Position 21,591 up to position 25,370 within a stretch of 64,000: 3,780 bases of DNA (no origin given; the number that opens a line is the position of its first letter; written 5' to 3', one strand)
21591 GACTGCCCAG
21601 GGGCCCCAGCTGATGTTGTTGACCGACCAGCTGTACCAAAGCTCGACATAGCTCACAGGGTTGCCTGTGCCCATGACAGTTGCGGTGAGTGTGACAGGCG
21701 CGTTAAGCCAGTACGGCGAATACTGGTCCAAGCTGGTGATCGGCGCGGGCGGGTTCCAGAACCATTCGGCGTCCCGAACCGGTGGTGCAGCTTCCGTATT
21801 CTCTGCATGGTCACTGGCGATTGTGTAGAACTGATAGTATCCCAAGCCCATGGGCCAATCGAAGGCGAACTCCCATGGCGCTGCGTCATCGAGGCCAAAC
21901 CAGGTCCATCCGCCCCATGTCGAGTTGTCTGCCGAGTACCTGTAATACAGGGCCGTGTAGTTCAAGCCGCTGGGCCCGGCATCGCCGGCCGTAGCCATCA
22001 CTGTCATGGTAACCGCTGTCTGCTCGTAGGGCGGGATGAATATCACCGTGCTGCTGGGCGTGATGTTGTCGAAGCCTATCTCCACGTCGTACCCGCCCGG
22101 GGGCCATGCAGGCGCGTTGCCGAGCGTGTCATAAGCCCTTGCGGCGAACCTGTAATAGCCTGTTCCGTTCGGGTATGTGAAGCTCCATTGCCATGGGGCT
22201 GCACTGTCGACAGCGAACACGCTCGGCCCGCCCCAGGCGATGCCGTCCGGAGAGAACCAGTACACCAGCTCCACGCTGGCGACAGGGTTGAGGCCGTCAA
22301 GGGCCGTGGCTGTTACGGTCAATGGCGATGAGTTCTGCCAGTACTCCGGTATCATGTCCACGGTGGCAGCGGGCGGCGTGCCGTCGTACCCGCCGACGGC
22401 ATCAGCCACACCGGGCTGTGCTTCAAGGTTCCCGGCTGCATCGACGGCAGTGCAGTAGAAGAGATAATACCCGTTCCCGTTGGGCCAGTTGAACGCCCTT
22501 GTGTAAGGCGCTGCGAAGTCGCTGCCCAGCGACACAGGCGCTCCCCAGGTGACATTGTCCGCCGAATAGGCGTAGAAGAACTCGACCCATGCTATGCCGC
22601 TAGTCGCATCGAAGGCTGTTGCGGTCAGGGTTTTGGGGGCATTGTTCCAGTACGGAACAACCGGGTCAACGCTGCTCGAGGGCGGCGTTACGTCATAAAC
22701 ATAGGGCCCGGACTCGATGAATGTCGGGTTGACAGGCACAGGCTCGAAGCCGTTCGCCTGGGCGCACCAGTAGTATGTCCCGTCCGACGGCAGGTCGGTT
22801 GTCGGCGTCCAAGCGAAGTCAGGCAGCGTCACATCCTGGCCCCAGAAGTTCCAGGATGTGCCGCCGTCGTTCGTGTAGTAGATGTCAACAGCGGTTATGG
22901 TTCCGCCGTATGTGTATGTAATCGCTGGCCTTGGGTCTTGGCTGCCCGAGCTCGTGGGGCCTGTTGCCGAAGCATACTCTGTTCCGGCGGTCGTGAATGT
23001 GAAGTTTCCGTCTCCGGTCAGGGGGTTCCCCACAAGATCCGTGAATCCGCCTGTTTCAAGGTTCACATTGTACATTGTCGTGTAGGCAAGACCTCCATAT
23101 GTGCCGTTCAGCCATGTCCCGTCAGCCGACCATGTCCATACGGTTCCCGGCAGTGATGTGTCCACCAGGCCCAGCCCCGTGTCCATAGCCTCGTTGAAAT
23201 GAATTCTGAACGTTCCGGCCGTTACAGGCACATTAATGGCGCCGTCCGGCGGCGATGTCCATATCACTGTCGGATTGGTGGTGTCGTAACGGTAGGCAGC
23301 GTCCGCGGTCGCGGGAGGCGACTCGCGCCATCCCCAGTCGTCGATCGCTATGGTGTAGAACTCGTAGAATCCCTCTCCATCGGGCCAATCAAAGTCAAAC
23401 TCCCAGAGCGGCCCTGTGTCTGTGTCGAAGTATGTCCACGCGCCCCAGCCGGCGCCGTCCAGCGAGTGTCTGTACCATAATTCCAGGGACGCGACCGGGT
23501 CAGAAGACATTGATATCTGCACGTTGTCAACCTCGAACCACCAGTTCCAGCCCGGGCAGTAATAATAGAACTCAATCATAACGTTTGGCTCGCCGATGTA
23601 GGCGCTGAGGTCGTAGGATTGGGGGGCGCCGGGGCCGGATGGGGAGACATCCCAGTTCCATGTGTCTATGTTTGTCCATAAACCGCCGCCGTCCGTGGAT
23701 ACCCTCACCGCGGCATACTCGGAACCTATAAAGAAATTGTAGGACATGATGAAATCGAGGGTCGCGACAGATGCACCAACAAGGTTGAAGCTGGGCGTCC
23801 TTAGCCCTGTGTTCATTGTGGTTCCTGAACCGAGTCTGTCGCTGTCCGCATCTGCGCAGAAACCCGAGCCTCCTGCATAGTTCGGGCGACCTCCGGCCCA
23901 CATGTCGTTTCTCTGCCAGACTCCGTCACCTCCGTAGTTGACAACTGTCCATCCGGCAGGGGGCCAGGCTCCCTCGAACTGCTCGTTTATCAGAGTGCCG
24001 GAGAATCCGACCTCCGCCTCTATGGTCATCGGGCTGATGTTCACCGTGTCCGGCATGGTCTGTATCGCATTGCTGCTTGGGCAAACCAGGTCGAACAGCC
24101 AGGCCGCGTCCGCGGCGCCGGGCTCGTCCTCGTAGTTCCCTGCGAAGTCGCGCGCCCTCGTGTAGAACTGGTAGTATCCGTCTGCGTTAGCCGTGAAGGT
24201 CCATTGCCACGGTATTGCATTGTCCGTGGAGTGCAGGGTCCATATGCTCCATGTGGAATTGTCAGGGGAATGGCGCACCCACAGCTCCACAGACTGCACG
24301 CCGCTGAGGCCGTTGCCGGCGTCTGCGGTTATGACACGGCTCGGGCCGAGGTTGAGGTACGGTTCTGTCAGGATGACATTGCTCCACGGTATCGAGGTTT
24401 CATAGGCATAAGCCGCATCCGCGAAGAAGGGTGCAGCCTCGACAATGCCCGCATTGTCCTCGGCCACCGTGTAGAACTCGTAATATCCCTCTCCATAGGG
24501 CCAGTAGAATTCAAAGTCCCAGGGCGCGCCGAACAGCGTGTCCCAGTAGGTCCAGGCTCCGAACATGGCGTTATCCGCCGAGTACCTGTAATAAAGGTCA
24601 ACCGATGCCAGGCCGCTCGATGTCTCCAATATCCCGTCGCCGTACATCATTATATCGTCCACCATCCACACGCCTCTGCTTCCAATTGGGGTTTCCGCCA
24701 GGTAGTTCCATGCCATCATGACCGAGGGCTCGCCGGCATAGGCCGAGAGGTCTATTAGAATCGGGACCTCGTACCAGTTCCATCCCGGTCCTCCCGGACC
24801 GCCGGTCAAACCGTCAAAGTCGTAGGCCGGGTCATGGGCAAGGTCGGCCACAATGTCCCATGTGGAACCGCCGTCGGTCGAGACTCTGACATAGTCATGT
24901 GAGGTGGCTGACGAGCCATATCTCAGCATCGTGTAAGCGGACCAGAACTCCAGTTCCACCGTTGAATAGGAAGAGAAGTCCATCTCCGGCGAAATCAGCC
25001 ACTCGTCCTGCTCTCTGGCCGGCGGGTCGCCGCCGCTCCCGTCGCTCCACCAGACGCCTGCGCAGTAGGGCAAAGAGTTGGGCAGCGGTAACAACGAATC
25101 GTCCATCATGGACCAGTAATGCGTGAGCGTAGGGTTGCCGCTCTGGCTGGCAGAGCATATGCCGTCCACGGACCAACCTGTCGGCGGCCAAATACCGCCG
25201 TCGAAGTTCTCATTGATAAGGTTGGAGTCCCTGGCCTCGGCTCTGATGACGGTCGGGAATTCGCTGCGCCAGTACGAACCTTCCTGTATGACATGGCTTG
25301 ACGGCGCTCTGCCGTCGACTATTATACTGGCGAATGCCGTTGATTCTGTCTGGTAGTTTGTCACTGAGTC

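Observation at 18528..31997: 4.5-kaa modular surface protein with ~16 tandem Ig-like repeats and recurring MAM-like and flavodoxin-like modules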

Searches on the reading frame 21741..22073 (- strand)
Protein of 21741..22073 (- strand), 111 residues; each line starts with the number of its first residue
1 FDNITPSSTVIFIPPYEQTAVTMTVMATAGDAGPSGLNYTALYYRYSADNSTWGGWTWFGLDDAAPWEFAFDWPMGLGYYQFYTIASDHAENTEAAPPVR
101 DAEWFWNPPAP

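Call 17: search_protein_families(library=pfam, proteins=[window:21741-22073:-], max_evalue=1)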
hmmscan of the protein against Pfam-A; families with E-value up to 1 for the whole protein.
window:21741-22073:- (111 aa): 0 families

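Call 18: search_protein_families(library=ncbifam, proteins=[window:21741-22073:-], max_evalue=1)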
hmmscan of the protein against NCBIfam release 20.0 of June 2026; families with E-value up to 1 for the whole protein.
window:21741-22073:- (111 aa): 0 families

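Call 27: search_solved_structures(query=A2, max_evalue=10, show_alignments=2)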
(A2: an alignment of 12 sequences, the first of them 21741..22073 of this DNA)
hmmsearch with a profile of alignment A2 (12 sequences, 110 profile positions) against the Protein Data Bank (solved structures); distinct sequences matched with E-value up to 10: 10.
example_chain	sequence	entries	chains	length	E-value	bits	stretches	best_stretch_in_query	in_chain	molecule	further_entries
9x9r_A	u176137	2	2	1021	0.00022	24.5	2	4-97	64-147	Chitodextrinase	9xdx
3pdd_A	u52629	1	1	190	0.00025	24.3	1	4-94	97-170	Glycoside hydrolase, family 9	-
9kvu_A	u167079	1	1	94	0.0006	23.1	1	19-95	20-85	bacterial immunoglobulin domain B1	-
2yn3_A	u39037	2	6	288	0.0032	20.8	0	58-97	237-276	PUTATIVE INNER MEMBRANE PROTEIN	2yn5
3pg0_A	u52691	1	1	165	0.012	18.9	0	74-102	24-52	ThreeFoil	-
3pe9_A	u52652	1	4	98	0.025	17.9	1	4-95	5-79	Fibronectin(III)-like module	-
5wa0_A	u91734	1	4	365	0.55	13.5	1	8-96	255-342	Putative sulfite oxidase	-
4pw3_A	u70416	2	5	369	0.57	13.5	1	8-96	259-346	Putative sulfite oxidase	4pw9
5k3x_A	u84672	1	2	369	0.57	13.5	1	8-96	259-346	Putative sulfite oxidase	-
5j9c_A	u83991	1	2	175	0.92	12.8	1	5-89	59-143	peroxiredoxin Asp f3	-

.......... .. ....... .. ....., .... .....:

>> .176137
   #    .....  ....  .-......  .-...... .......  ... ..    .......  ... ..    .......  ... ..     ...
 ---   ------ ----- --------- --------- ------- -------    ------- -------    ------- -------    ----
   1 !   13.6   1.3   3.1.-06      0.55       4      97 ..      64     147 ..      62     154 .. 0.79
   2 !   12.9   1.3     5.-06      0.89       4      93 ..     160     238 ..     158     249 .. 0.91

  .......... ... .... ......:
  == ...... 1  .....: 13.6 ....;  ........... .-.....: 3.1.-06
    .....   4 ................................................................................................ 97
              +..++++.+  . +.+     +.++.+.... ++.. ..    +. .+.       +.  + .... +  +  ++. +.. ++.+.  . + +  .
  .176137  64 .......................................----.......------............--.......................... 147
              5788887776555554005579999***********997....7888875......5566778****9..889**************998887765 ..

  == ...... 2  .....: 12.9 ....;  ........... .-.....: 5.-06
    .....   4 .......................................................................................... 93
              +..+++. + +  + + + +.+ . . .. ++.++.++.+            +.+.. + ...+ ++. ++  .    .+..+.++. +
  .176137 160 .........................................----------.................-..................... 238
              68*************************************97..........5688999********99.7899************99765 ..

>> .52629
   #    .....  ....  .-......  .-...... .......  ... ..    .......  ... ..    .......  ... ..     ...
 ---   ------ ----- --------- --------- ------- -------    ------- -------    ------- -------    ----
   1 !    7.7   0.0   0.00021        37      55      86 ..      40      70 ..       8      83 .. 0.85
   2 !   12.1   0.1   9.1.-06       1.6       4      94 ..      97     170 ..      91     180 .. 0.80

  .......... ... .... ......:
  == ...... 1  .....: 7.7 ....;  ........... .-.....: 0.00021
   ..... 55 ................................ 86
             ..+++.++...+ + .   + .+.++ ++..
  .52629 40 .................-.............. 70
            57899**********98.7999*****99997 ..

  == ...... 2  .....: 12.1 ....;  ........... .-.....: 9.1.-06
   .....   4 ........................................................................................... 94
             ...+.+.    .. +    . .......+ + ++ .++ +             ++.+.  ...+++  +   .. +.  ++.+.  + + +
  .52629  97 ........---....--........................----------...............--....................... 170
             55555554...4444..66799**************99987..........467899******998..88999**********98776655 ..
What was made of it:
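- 19560..22697 (-): Ten uninterrupted tandem Ig-like (Big_7-like) repeats of about 108 aa (residues 3114-4159), each with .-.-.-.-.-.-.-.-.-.. PDB profile hits to the Ig domains of 9x9r and the X1 modules of 3pdd/3pe9 (call 27).
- On Pfam PF17957 Big_7 (bacterial Ig domain): A profile of the repeats hits Ig/Fn3-like modules in PDB at E about 2e-4 (call 27).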

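Call 28: search_protein_families(library=pfam, alignment_id=A2, max_evalue=10)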
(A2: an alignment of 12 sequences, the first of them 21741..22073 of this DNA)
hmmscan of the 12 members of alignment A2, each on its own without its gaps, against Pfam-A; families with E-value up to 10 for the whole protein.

A. member 1, window:21741-22073:- (111 aa): 0 families

B. families by the number of members that match (of 12 scanned): 7 families
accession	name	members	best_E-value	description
PF17957.7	Big_7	6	1.5e-06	Bacterial Ig domain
PF19077.6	Big_13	4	0.0095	Bacterial Ig-like domain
PF02012.26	BNR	1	0.035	BNR/Asp-box repeat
PF12245.14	Big_3_2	1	0.059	Bacterial Ig-like domain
PF07495.19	Y_Y_Y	1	0.078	Y_Y_Y domain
PF24316.1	Tli3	1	0.11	T6SS Tli3 immunity protein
PF23452.1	HPAT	1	0.13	Hydroxyproline O-arabinosyltransferase family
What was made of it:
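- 19560..22697 (-): Pfam Big_7 in 6 of 12 copies (call 28).
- On Pfam PF17957 Big_7 (bacterial Ig domain): 6 of 12 copies match, best E 1.5e-6; the other 6 give no Big_7 match (call 28).
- Related to Big_7 and to solved Ig/Fn3-like modules (calls 27, 28).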

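Call 52: find_homologous_proteins(query=A2, max_evalue=0.00001)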
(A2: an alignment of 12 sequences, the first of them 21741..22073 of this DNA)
Query A2 (12 sequences) (111 aa, profile of the alignment): 1 proteins with E <= 0.00001 among 1512 candidates.
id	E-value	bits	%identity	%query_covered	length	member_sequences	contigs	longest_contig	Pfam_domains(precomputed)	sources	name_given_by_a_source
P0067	3.8e-31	125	44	86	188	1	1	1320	PF17957.8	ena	-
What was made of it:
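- Tried and rejected: It found one protein (call 52), which shows the limit of that tool.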

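Call 62: search_protein_representatives(alignment_id=A2)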
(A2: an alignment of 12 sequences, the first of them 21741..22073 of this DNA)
Query: 12 sequences, 110 profile positions. Proteins with E-value up to 0.001 (for the whole library): 8595; up to 1e-10: 3002; up to 1e-30: 637. The best 150 are listed.
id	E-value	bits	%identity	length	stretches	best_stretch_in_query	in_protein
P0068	0.0e+00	3096.4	-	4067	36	1-110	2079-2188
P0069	0.0e+00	2316.7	-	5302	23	1-110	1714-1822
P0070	0.0e+00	1611.8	-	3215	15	1-110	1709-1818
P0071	0.0e+00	1577.2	-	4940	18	2-110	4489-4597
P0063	0.0e+00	1533.2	-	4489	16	2-110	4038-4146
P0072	0.0e+00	1299.1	-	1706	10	1-110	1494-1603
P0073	0.0e+00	1261.6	-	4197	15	1-110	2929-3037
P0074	0.0e+00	1064.5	-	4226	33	1-110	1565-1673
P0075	0.0e+00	1038.2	-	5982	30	1-110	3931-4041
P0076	5.2e-292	963.2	-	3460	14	2-110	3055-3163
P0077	4.5e-287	947.4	-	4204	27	1-110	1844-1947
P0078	1.4e-280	926.4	-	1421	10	1-110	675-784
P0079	6.2e-274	905.0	-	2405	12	3-110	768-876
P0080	1.2e-263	872.0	-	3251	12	2-110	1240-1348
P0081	3.4e-235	780.4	-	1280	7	1-110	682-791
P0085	4.5e-214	712.4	-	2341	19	2-110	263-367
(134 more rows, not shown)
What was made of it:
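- Checked: HMMER counts 16 stretches in this protein (call 62).
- Tried and rejected: The exhaustive search found 8,595 clusters (call 62).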

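Call 65: find_encoding_contigs(protein=P0071, flank=8000, max_places=3)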
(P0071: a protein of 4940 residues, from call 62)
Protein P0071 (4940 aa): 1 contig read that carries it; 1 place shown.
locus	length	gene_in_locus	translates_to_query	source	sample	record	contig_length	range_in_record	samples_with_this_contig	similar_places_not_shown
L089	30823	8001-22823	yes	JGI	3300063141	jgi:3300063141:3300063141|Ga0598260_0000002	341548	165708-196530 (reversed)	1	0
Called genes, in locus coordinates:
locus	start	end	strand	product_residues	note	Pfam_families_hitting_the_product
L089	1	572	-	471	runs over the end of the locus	PF03215:Rad17 (weak), PF00004:AAA, PF13401:AAA_22 (faint), PF25361:AAA_lid_RFC1 (weak), PF21960:RCF1-5-like_lid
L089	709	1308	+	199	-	PF00416:Ribosomal_S13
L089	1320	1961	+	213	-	PF01479:S4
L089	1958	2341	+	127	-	PF00411:Ribosomal_S11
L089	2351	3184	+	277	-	PF01193:RNA_pol_L, PF01000:RNA_pol_A_bac, PF13183:Fer4_8 (faint), PF13484:Fer4_16 (faint), PF13237:Fer4_10, PF14697:Fer4_21 (weak), PF12838:Fer4_7, PF13187:Fer4_9, +2 more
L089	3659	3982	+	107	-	PF18446:DUF5611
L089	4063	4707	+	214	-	PF01184:Gpr1_Fun34_YaaH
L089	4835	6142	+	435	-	PF01966:HD, PF19276:HD_assoc_2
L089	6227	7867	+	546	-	PF00501:AMP-binding, PF13193:AMP-binding_C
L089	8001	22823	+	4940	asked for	PF20773:InhA-like_MAM (weak), PF13205:Big_5, PF13620:CarboxypepD_reg, PF13715:CarbopepD_reg_2, PF17210:SdrD_B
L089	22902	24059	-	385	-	PF02771:Acyl-CoA_dh_N, PF02770:Acyl-CoA_dh_M, PF22924:ACOX_C_alpha1 (faint), PF00441:Acyl-CoA_dh_1, PF08028:Acyl-CoA_dh_2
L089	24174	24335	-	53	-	PF18930:DUF5679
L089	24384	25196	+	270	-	PF03029:ATP_bind_1, PF16575:CLP1_P (faint)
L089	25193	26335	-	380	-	-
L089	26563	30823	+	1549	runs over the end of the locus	PF00082:Peptidase_S8, PF13205:Big_5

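Call 83: list_cluster_members(proteins=[P0071, P0076, P0068, P0069, P0070, P0073, P0074, P0075, P0079, P0085])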
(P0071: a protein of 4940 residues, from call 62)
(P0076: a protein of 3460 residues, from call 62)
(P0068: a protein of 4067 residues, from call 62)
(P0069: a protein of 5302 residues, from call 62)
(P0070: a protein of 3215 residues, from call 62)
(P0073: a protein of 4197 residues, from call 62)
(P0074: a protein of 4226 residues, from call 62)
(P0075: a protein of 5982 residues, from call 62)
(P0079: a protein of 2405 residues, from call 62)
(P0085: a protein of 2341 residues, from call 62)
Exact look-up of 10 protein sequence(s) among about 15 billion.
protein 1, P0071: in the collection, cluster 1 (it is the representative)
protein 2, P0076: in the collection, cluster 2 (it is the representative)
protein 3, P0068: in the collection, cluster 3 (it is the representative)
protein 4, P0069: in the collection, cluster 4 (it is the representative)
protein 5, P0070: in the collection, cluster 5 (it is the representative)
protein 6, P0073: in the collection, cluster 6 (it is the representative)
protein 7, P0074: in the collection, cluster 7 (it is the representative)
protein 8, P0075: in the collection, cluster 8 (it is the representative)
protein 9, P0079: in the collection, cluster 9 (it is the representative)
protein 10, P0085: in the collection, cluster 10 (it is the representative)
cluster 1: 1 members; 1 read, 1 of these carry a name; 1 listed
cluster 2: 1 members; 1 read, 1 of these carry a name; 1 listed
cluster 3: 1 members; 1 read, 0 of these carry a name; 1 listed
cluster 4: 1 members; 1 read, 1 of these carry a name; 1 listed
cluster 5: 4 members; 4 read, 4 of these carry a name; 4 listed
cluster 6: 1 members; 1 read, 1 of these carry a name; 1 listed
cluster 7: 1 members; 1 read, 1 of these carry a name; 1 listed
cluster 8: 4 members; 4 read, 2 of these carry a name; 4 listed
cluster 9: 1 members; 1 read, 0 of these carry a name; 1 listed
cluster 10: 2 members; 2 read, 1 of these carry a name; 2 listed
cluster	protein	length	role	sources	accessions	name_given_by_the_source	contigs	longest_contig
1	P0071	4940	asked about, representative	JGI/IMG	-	uncharacterized membrane protein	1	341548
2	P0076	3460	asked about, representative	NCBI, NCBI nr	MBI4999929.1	MAG: hypothetical protein HZB92_00150, partial [Euryarchaeota archaeon] | hypothetical protein [Euryarchaeota archaeon]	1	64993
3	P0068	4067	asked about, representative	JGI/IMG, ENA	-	-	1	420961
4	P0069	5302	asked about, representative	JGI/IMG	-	hypothetical protein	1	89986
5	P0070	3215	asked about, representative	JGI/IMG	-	hypothetical protein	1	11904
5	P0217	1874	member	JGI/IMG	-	hypothetical protein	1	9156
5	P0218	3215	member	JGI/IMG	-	hypothetical protein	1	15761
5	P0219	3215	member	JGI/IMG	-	hypothetical protein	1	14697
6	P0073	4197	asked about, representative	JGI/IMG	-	hypothetical protein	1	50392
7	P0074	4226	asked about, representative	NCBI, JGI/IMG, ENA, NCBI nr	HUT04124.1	MAG TPA: PQQ-binding-like beta-propeller repeat protein [bacterium] | PQQ-binding-like beta-propeller repeat protein [bacterium]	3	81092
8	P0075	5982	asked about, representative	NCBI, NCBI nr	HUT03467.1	MAG TPA: PQQ-binding-like beta-propeller repeat protein [bacterium] | PQQ-binding-like beta-propeller repeat protein [bacterium]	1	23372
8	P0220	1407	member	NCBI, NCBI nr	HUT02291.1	MAG TPA: PQQ-binding-like beta-propeller repeat protein, partial [bacterium] | PQQ-binding-like beta-propeller repeat protein [bacterium]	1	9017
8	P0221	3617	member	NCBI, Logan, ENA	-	-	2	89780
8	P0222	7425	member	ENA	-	-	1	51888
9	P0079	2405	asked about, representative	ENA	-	-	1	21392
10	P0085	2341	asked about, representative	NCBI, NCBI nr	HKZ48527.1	MAG TPA: Ig-like domain repeat protein, partial [Thermoplasmata archaeon] | Ig-like domain repeat protein [Thermoplasmata archaeon]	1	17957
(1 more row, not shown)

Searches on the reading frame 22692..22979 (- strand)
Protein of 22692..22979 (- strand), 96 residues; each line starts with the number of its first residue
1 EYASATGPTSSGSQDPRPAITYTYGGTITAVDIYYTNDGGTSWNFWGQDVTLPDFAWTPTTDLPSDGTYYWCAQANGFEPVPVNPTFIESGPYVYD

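Call 17: search_protein_families(library=pfam, proteins=[window:22692-22979:-], max_evalue=1)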
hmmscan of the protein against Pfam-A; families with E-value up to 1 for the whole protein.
window:22692-22979:- (96 aa): 2 families
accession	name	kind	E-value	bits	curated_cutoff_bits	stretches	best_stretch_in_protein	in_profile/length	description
PF19417.4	RnlA_toxin_N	-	0.026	15.2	24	1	16-46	37-67/82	RNase LS, bacterial toxin N-terminal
PF02012.26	BNR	-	0.091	13.2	27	1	34-44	1-11/12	BNR/Asp-box repeat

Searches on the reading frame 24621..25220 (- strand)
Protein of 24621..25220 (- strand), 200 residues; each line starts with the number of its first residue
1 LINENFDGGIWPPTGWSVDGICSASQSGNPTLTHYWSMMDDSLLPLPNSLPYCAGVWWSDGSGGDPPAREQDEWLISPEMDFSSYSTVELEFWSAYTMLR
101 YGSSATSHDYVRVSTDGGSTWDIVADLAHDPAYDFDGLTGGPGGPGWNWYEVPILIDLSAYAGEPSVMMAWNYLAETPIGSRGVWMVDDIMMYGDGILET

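Call 17: search_protein_families(library=pfam, proteins=[window:24621-25220:-], max_evalue=1)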
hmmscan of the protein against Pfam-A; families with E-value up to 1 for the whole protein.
window:24621-25220:- (200 aa): 1 family
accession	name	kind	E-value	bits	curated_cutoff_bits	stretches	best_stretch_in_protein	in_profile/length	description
PF20773.4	InhA-like_MAM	-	0.1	12.5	26.9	1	108-196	79-166/191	Immune inhibitor A-like, MAM domain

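Call 18: search_protein_families(library=ncbifam, proteins=[window:24621-25220:-], max_evalue=1)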
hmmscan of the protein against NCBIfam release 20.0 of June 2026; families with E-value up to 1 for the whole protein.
window:24621-25220:- (200 aa): 2 families
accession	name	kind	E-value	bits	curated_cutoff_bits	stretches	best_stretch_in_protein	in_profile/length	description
NF038128.1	choice_anch_J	domain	1.2e-10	41.8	30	1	2-191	2-161/162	choice-of-anchor J domain-containing protein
NF038112.1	myxo_dep_M36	subfamily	0.14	9.1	1500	1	67-134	1028-1099/1604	myxosortase-dependent M36 family metallopeptidase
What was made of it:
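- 24387..25316 (-): Ig-like repeat 1, split (residues 2241-2271 and 2471-2550), with a nested choice-of-anchor-J/MAM domain (2273-2470). Insert scores 41.8 bits against a cut-off of 30 (call 18).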
